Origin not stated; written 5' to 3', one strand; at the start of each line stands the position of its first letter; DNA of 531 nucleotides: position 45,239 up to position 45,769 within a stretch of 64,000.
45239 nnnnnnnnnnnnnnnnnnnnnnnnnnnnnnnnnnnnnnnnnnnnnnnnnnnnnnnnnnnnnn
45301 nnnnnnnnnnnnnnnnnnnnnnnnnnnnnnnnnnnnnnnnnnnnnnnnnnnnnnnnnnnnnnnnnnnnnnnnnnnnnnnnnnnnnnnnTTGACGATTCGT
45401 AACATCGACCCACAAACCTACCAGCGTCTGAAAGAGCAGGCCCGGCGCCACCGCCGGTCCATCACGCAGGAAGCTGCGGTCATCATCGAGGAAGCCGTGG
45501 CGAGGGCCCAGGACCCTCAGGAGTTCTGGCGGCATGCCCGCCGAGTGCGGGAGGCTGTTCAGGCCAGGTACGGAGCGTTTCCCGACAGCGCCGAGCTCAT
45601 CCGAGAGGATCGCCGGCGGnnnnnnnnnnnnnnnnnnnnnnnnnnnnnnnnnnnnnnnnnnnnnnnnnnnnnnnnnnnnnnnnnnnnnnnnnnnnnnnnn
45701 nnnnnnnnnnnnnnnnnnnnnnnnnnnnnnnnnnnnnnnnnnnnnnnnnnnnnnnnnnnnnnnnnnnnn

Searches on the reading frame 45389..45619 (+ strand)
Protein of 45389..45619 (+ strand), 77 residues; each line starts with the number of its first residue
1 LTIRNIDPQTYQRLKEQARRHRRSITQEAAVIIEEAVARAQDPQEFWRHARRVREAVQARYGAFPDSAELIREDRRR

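Call 33: find_encoding_contigs(protein=window:45389-45619:+, flank=3000)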
Protein seq(77 aa) (77 aa): no gene with exactly this product is on record in the collection.
